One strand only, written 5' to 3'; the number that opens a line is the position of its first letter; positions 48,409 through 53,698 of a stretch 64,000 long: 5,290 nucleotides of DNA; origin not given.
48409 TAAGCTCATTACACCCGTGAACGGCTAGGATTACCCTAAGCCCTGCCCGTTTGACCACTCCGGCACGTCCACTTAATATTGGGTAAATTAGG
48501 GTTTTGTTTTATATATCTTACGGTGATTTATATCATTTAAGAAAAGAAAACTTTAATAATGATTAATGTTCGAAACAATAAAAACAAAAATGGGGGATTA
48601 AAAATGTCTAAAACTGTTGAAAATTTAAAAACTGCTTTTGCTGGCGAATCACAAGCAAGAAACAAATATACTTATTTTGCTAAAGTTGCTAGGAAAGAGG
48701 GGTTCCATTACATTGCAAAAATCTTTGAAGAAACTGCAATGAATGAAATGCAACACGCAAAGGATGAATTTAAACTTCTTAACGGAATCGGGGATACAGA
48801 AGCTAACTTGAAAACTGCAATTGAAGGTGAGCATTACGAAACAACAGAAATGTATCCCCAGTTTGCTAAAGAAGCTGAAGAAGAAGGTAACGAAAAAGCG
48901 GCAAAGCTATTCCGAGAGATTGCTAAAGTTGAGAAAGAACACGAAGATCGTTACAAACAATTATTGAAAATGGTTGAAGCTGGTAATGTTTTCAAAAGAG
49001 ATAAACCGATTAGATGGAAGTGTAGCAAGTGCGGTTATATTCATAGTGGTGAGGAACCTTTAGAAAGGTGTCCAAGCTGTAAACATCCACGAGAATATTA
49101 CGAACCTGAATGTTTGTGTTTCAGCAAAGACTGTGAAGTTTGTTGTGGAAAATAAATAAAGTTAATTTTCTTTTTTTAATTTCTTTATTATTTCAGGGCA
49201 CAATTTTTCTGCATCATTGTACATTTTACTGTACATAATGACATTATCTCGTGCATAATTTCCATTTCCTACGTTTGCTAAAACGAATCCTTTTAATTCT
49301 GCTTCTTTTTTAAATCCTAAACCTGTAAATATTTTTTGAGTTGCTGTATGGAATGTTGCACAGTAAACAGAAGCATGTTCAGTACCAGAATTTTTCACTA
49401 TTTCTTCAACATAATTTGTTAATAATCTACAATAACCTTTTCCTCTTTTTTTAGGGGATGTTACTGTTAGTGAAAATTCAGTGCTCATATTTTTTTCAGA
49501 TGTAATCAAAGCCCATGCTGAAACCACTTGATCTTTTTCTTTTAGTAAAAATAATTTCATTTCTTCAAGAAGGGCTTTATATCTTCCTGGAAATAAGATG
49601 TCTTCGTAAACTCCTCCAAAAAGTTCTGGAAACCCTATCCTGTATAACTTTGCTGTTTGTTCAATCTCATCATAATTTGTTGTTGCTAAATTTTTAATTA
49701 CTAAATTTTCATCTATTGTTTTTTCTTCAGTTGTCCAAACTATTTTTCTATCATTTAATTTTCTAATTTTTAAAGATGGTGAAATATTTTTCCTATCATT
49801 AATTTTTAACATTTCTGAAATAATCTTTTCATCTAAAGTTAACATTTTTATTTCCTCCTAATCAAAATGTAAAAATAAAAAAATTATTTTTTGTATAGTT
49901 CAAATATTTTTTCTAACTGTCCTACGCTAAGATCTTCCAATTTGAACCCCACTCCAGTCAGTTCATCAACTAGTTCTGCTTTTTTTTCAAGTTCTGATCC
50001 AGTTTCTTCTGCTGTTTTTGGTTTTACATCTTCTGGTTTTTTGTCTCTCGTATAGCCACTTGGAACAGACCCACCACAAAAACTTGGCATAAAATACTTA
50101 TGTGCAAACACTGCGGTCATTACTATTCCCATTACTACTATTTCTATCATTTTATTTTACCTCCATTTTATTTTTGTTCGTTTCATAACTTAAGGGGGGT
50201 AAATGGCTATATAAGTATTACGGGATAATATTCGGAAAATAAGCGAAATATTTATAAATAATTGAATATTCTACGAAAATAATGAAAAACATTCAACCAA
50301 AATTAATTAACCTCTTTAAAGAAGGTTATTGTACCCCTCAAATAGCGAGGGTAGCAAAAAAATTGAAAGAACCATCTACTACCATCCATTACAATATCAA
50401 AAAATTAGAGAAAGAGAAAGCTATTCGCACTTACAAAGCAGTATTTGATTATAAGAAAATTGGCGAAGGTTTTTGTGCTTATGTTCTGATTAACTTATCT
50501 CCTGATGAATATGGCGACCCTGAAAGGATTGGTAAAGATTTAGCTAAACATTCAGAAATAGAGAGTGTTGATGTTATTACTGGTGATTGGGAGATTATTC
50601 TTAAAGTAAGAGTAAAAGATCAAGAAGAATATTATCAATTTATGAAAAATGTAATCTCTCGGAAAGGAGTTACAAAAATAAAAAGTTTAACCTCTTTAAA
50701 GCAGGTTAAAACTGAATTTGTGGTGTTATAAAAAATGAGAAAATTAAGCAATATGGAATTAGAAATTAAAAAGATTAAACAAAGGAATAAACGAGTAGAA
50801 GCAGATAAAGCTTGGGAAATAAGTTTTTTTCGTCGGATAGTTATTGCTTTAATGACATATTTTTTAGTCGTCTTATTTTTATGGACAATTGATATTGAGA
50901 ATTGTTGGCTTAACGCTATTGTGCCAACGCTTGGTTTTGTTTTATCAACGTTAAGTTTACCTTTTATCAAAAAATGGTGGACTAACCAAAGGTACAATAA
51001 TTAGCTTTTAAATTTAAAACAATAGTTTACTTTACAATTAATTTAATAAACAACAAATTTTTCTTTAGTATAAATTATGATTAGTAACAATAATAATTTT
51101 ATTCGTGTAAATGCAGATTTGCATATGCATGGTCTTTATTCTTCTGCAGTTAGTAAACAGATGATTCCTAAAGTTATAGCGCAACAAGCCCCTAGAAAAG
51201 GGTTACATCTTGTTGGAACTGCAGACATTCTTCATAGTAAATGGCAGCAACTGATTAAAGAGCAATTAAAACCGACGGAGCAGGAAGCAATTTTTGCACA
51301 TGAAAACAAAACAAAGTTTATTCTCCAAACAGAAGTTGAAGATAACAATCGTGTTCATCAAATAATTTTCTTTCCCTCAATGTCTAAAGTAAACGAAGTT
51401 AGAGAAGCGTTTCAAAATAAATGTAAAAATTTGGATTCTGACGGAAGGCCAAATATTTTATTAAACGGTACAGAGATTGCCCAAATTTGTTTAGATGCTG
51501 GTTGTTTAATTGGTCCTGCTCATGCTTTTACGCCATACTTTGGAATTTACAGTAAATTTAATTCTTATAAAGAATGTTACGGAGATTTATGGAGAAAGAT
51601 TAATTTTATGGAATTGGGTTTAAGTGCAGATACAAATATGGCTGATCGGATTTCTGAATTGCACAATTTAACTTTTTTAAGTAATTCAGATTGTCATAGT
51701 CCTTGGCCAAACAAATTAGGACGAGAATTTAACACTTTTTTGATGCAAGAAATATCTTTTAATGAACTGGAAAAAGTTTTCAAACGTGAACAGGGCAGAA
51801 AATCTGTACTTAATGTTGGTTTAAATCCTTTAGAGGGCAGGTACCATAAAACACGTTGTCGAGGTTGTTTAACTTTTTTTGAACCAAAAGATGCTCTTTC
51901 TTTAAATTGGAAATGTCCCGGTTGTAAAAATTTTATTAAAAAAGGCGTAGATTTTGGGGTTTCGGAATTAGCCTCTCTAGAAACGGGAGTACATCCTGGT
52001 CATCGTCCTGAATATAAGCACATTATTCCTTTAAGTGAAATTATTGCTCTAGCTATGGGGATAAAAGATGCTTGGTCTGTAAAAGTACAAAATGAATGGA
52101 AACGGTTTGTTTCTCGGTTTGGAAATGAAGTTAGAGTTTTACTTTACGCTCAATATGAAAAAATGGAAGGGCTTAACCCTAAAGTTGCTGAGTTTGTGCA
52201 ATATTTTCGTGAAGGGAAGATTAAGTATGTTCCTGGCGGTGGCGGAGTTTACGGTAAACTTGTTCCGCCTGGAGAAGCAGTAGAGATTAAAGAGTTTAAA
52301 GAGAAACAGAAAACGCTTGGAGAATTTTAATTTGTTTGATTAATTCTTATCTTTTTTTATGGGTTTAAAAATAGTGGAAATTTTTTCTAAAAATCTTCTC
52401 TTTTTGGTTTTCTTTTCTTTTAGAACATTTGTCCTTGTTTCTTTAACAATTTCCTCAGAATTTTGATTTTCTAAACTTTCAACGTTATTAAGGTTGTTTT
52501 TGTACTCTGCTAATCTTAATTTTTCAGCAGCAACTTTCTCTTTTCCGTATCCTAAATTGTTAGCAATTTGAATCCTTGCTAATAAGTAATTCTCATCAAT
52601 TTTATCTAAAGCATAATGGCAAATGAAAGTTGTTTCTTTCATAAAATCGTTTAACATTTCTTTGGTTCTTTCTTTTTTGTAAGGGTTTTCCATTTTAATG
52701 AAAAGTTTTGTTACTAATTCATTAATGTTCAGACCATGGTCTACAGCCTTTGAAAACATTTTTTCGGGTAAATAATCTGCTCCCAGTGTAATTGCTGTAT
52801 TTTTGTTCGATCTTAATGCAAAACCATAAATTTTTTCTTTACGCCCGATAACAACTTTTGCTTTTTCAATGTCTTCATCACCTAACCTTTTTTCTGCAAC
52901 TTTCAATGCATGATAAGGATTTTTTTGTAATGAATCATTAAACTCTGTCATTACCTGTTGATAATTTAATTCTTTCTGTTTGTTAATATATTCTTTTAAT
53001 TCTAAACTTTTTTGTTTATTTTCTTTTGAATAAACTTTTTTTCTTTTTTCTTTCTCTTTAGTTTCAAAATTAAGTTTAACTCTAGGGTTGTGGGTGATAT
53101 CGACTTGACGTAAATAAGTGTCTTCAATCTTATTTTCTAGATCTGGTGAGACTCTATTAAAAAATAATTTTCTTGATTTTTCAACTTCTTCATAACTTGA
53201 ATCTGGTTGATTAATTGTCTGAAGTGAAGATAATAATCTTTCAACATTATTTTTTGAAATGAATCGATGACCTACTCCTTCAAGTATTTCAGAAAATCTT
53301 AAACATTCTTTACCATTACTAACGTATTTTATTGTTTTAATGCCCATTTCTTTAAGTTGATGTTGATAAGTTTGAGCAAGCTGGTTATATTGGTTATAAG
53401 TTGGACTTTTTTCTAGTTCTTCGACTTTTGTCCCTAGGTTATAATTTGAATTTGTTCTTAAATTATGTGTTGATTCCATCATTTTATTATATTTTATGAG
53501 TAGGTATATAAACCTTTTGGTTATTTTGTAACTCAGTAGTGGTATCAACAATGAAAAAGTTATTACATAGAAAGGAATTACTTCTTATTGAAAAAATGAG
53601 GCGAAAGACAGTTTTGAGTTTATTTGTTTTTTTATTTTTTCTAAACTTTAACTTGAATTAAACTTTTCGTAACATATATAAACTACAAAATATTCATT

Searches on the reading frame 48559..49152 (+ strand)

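Call 67: search_protein_families(library=pfam, proteins=[window:48559-49152:+], max_evalue=0.01)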
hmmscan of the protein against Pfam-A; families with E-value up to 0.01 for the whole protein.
window:48559-49152:+ (198 aa): 6 families
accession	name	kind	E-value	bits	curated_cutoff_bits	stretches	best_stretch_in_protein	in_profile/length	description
PF02915.23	Rubrerythrin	-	4.7e-29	102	22.8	1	21-136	1-137/137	Rubrerythrin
PF21349.2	RUBY_RBDX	-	1.2e-12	47.5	26.5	1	153-182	1-30/30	Rubrerythrin, rubredoxin-like domain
PF00210.30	Ferritin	-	6.8e-08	33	24.5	1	21-137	2-137/142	Ferritin-like domain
PF23458.2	DUF7130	-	0.00017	21.9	35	1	136-179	38-81/89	Domain of unknown function (DUF7130)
PF03405.20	FA_desaturase_2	-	0.00045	19.6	22.7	0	101-138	171-208/325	Fatty acid desaturase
PF01155.25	HypA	-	0.0017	18.8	28.9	1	99-178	11-96/112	Hydrogenase/urease nickel incorporation, metallochaperone, hypA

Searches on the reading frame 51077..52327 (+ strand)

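Call 20: search_protein_families(library=pfam, proteins=[window:51077-52327:+], max_evalue=0.1)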
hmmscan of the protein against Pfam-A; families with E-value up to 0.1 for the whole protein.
window:51077-52327:+ (417 aa): 1 family
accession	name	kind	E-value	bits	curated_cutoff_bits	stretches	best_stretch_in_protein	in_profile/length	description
PF13263.12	PHP_C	-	0.047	13.7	21.3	0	188-210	6-28/56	PHP-associated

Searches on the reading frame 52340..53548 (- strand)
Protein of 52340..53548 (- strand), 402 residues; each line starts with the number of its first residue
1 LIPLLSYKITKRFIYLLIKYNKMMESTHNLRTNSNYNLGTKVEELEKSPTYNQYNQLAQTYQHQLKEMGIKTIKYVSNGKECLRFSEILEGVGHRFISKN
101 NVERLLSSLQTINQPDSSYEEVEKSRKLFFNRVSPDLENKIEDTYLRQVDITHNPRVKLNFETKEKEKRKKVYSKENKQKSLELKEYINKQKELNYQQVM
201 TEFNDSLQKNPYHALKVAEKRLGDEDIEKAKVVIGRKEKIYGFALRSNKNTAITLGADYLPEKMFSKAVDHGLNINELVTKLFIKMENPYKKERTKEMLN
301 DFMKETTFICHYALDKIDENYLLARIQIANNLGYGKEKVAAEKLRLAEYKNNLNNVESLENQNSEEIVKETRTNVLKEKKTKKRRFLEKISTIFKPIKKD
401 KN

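Call 20: search_protein_families(library=pfam, proteins=[window:52340-53548:-], max_evalue=0.1)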
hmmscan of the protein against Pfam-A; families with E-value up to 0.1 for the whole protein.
window:52340-53548:- (402 aa): 1 family
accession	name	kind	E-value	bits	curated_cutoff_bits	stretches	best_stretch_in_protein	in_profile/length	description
PF22930.1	PDXDC1-like_cen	-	0.0029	18.2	25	1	31-111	28-108/117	PDXDC1-like central domain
